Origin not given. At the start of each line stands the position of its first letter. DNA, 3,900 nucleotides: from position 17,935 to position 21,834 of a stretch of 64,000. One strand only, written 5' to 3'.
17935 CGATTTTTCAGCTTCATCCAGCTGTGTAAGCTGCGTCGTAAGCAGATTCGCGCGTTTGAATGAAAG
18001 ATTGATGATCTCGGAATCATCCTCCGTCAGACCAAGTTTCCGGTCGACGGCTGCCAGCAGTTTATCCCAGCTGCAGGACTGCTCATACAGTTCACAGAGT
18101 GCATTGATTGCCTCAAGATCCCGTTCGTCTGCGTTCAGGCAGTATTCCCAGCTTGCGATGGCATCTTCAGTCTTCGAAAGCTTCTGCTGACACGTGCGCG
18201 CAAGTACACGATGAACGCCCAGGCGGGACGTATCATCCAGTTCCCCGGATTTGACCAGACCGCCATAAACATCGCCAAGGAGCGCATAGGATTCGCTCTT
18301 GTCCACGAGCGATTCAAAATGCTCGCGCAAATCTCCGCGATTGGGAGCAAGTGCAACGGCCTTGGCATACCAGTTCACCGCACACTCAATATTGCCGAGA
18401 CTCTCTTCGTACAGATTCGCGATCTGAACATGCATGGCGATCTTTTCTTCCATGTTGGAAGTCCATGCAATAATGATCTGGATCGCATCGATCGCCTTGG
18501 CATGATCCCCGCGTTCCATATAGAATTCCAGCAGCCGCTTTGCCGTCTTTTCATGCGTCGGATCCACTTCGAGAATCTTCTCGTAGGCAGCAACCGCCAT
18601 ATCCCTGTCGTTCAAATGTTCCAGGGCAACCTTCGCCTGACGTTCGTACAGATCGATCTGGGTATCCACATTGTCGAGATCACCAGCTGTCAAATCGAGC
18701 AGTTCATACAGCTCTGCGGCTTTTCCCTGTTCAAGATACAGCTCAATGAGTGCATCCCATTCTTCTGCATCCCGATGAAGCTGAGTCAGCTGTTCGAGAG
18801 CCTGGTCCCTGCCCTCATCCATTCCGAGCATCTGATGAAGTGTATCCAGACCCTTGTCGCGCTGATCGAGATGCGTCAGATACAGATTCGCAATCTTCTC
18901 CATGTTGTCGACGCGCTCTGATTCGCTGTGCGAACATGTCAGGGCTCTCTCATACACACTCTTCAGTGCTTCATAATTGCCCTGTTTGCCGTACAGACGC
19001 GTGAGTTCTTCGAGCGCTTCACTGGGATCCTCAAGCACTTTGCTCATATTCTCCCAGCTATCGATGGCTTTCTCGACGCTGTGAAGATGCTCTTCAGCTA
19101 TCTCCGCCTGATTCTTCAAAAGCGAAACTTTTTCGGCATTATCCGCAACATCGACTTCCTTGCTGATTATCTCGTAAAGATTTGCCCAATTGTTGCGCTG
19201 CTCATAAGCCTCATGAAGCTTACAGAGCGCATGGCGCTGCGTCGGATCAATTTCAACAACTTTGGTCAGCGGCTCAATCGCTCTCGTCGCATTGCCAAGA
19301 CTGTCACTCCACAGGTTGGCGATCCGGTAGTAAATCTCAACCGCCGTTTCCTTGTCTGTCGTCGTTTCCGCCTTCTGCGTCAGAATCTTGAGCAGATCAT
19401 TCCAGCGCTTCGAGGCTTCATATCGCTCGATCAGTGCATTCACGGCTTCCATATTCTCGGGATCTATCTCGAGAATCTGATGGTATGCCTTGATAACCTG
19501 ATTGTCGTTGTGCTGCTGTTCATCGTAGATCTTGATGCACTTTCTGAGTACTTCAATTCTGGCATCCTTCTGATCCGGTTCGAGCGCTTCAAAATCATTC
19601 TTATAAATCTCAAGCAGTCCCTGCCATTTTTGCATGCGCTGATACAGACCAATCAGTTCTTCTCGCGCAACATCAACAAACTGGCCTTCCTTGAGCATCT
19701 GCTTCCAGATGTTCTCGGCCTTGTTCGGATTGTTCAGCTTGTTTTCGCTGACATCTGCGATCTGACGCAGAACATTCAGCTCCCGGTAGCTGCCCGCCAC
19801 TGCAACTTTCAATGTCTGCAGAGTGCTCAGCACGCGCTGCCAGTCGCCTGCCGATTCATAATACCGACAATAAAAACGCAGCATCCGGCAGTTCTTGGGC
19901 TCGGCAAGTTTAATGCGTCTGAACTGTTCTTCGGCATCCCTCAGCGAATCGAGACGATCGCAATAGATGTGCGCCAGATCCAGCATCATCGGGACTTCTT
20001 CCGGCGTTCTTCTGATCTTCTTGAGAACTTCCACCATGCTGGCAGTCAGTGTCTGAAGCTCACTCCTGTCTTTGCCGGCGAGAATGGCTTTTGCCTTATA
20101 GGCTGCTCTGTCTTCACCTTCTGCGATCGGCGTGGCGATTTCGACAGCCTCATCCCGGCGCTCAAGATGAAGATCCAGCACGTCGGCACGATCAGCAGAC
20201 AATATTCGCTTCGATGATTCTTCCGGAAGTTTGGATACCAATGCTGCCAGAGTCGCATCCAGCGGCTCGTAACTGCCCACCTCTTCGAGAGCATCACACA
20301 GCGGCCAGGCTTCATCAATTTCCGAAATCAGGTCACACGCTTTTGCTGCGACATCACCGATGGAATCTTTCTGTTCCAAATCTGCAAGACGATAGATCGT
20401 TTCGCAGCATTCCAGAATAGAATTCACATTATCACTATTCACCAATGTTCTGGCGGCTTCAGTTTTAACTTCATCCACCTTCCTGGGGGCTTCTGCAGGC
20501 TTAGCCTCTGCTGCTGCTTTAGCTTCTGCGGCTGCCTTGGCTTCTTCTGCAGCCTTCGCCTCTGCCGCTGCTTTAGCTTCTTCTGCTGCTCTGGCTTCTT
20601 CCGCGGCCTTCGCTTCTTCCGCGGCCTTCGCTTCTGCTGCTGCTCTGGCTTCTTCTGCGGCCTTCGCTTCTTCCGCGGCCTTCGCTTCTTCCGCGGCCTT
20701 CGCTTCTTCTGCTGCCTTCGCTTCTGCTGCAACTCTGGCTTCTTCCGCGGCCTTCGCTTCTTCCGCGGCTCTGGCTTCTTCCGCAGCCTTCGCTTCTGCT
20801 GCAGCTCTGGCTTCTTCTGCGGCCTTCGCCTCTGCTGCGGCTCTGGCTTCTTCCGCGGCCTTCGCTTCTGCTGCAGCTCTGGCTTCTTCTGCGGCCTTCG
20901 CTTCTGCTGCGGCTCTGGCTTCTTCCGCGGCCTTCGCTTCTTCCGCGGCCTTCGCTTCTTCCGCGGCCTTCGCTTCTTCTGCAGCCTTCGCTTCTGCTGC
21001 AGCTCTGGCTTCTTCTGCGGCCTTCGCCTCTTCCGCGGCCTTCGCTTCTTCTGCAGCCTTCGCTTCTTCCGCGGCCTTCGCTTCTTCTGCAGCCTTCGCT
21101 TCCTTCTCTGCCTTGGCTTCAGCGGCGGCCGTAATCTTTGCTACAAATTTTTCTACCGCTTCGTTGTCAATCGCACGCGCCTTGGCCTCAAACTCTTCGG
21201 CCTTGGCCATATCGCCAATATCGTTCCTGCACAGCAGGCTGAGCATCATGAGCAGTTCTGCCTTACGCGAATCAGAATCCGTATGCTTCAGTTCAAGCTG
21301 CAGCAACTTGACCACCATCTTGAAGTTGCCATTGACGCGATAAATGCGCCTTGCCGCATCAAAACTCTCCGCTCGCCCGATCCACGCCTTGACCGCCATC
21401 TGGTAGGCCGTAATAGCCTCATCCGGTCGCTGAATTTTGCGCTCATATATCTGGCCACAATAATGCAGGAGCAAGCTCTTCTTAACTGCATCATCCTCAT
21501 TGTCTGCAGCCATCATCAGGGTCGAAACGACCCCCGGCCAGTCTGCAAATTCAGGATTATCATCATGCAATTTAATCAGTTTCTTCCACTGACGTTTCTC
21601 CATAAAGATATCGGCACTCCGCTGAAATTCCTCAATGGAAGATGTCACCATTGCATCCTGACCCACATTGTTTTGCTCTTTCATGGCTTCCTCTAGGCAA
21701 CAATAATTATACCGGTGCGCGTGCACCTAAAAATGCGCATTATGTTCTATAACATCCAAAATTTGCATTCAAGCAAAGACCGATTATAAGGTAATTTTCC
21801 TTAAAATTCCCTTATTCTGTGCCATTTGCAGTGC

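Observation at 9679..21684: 4001-residue TPR giant with a 200-residue (AEEAK)n coiled-coil block encoded by a hypervariable-looking DNA tandem repeat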

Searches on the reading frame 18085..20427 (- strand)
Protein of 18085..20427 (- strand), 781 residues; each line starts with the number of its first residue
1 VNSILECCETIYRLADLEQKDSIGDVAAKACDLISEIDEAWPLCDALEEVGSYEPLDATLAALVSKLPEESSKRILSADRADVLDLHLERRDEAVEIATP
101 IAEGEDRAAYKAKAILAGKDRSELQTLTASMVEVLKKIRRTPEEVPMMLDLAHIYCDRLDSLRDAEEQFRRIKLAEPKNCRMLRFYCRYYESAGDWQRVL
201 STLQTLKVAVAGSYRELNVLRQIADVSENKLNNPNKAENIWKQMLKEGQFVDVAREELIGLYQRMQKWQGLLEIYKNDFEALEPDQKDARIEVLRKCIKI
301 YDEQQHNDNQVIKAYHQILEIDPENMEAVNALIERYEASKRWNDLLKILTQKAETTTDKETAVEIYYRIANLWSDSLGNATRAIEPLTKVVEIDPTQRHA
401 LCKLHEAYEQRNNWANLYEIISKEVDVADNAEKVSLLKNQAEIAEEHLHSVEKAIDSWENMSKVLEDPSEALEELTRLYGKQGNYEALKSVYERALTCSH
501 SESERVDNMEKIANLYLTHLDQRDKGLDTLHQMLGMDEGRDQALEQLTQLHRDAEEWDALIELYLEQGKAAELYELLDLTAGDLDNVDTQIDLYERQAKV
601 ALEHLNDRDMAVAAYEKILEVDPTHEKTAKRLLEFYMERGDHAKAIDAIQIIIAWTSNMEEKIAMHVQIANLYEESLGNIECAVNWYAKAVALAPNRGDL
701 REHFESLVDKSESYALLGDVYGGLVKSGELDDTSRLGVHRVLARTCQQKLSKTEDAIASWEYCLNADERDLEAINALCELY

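Call 11: find_homologous_proteins(query=window:18085-20427:-, max_evalue=0.00001)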
Query window:18085-20427:- (781 aa): 7 proteins with E <= 0.00001 among 8000 candidates.
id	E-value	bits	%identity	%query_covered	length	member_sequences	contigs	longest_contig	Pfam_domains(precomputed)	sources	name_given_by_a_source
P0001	6.4e-229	780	64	72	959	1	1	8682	PF13431.13,PF00515.35,PF13176.13,PF13181.13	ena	-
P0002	4.4e-86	308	27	85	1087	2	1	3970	PF14559.13,PF13414.13,PF00515.35,PF13176.13,PF13428.13,PF13181.13,PF25064.2,PF07719.24,PF13174.13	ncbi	ncbi:MAG: hypothetical protein ACODAG_10530, partial [Myxococcota bacterium]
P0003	8.0e-55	205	25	67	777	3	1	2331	PF13431.13,PF13414.13,PF13176.13,PF13428.13,PF25064.2,PF14559.13,PF24575.2,PF20431.5,PF00515.35,PF13424.13,PF13432.13,PF13181.13,PF07719.24,PF13174.13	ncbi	ncbi:MAG: tetratricopeptide repeat protein, partial [Polyangiales bacterium]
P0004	1.7e-20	91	54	14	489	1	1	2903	PF00515.35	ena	-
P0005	5.4e-20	90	21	71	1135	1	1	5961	PF13431.13,PF23914.2,PF13414.13,PF13176.13,PF13428.13,PF25064.2,PF14559.13,PF00515.35,PF13424.13,PF13432.13,PF13181.13,PF07719.24,PF13174.13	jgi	jgi:tetratricopeptide (TPR) repeat protein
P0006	1.8e-19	88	23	54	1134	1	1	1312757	PF14559.13,PF13431.13,PF00515.35,PF13432.13,PF13428.13,PF13181.13,PF07719.24,PF13174.13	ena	-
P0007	2.3e-14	71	22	64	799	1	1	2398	PF14559.13,PF13431.13,PF00515.35,PF13424.13,PF13176.13,PF13432.13,PF13428.13,PF13181.13,PF25064.2,PF07719.24,PF13174.13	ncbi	ncbi:MAG: tetratricopeptide repeat protein, partial [Polyangiales bacterium]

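Call 12: find_related_loci(query=window:18085-20427:-, collection=genome_contigs, flank=10000)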
Query window:18085-20427:- (781 aa) in genome_contigs; peptide patterns used: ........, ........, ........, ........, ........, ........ (x = any residue, [..] = any of these).
30 stretches matched a pattern; 1 encode a relative of the query (tblastn E <= 1e-3); 1 distinct loci.
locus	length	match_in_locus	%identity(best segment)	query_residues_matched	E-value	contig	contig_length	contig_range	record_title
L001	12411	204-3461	67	2-781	0e+0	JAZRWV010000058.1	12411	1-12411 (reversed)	MAG: Myxococcota bacterium isolate T1900044951_TA20190004.MAGScoT_cleanbin_000050 SGB_3670_k141_1143082, whole genome sh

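Call 13: find_encoding_contigs(protein=P0001, flank=10000)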
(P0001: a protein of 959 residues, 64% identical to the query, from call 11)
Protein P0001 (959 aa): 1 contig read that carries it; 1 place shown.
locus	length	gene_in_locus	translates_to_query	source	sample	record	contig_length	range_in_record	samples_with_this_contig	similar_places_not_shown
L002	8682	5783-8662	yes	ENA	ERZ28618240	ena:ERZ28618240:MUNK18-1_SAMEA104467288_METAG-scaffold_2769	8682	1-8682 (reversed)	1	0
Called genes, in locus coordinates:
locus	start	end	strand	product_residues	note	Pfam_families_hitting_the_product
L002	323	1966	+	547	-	PF07690:MFS_1, PF00854:PTR2 (weak)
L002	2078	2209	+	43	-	-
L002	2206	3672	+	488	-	PF01743:PolyA_pol, PF12627:PolyA_pol_RNAbd (weak)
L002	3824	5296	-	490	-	PF00370:FGGY_N, PF02782:FGGY_C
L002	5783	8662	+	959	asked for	PF00515:TPR_1 (faint), PF13176:TPR_7 (faint), PF13181:TPR_8 (faint), PF13431:TPR_17 (faint)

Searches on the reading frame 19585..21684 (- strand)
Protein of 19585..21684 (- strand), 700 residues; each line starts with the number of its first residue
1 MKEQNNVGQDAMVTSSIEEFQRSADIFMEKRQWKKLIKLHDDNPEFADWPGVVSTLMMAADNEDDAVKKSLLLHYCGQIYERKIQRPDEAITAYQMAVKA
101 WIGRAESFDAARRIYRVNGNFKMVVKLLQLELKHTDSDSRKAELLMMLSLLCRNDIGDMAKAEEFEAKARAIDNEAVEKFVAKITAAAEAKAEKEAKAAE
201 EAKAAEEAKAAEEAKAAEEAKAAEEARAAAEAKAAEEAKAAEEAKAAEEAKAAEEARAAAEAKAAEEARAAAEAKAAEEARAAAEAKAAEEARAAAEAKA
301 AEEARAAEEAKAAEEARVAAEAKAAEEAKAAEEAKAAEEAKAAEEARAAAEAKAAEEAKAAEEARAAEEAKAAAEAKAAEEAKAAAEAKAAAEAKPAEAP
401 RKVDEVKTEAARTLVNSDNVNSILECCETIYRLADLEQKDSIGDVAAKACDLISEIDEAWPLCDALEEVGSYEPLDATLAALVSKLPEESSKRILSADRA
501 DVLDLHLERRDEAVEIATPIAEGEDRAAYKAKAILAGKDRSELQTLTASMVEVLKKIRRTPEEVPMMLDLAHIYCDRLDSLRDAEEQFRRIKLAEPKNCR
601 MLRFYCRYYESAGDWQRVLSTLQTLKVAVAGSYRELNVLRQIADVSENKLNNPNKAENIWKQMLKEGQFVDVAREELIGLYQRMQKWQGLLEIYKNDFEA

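Call 75: predict_structure(alignment_id=A2)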
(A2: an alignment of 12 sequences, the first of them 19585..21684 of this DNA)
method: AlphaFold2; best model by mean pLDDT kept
length: 700 residues; sequences in the alignment: 12
mean_pLDDT: 81.5   pTM: 0.44
mean pLDDT of the five models: 81.5, 81.2, 80.8, 80.5, 79.4
residues with pLDDT >= 90: 346; 70-90: 184; 50-70: 123; < 50: 47
segments of 3 or more residues with pLDDT < 50: 1-14, 282-293, 393-409
pLDDT, mean of each block of 10 residues (from residue 1): 42 65 89 90 88 93 94 96 92 94 90 91 92 91 94 89 94 92 86 87 86 83 82 76 70 64 55 53 46 53 59 60 55 60 68 68 70 69 58 42 47 61 91 88 94 91 92 97 92 94 94 95 90 92 94 91 93 93 94 93 94 95 93 88 94 93 85 89 92 84
secondary structure, 60 per line:
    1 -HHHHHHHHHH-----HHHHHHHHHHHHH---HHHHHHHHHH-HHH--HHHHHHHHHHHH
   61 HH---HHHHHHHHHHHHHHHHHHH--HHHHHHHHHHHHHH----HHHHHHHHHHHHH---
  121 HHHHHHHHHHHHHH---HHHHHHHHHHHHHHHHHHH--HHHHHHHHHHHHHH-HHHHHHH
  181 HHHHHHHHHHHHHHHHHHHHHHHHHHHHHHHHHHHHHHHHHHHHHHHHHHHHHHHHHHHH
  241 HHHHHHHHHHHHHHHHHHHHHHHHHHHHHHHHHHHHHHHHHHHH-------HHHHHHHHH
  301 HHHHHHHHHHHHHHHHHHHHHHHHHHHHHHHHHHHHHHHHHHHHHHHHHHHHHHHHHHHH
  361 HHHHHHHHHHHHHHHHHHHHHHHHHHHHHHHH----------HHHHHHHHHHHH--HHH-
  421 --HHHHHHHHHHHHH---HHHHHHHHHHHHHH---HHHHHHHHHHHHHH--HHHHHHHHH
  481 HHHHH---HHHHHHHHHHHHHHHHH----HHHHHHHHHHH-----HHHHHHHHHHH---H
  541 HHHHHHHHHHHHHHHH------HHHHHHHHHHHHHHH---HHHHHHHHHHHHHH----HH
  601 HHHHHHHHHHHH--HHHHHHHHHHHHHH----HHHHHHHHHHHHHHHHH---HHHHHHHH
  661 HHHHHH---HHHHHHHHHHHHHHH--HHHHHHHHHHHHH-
elements in order (helices of 4 or more, strands of 3 or more residues): H2-11 H17-29 H33-42 H49-62 H66-84 H87-100 H105-117 H121-134 H138-156 H159-172 H174-284 H292-392 H403-414 H423-435 H439-452 H456-469 H472-485 H489-505 H510-520 H526-536 H540-556 H563-577 H581-594 H599-612 H615-628 H633-649 H653-666 H670-684 H687-699

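Call 78: fold_search(model_id=the predicted structure, library=pdb)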
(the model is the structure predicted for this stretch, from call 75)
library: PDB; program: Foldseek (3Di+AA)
matches with E <= 10: 1292; with E <= 0.001: 62
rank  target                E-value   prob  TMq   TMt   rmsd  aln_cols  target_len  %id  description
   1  9qhc_B                4.7e-06  1.00  0.20  0.43  15.6       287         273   15  Crystal structure of 8-repeat CTPR protein with eliminated coordination sites (released 2025-10-22)
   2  8chy                  6.9e-06  1.00  0.20  0.44  14.4       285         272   16  Crystal structure of an 8-repeat consensus TPR superhelix with Zinc. (released 2024-02-21)
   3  6eou                  1.3e-05  1.00  0.17  0.28  16.5       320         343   15  O-GlcNAc transferase TPR domain with the intellectual disability associated mutation L254F (released 2018-05-09)
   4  8bbe_D                3.9e-05  1.00  0.22  0.24  10.6       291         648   14  Structure of the IFT-A complex; IFT-A2 module (released 2022-12-21)
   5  9rtt_Q                4.8e-05  1.00  0.15  0.13  28.6       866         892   10  Activated Elongation Complex with IWS1 and ELOF1 (released 2025-09-03)
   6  9qhb                  6.5e-05  1.00  0.20  0.44  13.5       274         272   15  Crystal structure of 16-repeat CTPR protein with eliminated coordination sites (released 2025-10-22)
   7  8bbg_D                8.5e-05  1.00  0.22  0.13  10.6       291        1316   14  Structure of the IFT-A complex; anterograde IFT-A train model (released 2022-12-21)
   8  9hvq_Q                1.1e-04  1.00  0.20  0.16  30.3       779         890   10  Structure of the transcribing Pol II-DSIF-PAF-SPT6-RECQL5 complex (released 2025-07-16)
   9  1w3b_A                1.3e-04  1.00  0.15  0.23  15.1       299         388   16  The superhelical TPR domain of O-linked GlcNAc transferase reveals structural similarities to importin alpha. (released 2004-09-09)
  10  9qhc_A                1.4e-04  1.00  0.20  0.42  15.3       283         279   15  Crystal structure of 8-repeat CTPR protein with eliminated coordination sites (released 2025-10-22)
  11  8dtf_A                1.5e-04  1.00  0.17  0.15  15.9       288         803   13  Cryo-EM structure of the full length Arabidopsis SPY with complete TPRs (released 2023-03-08)
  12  7dkh_A                1.6e-04  1.00  0.19  0.16  27.9       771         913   10  Crystal structure of the Ctr9/Paf1/Cdc73/Rtf1 quaternary complex (released 2021-11-24)
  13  5a7d_H                1.6e-04  1.00  0.22  0.39  12.1       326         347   14  Tetrameric assembly of LGN with Inscuteable (released 2016-08-03)
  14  3fp3                  1.6e-04  1.00  0.20  0.27   9.2       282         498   14  Crystal structure of Tom71 (released 2009-07-28)
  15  4buj_F                1.8e-04  1.00  0.22  0.13   9.3       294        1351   11  Crystal structure of the S. cerevisiae Ski2-3-8 complex (released 2013-08-28)
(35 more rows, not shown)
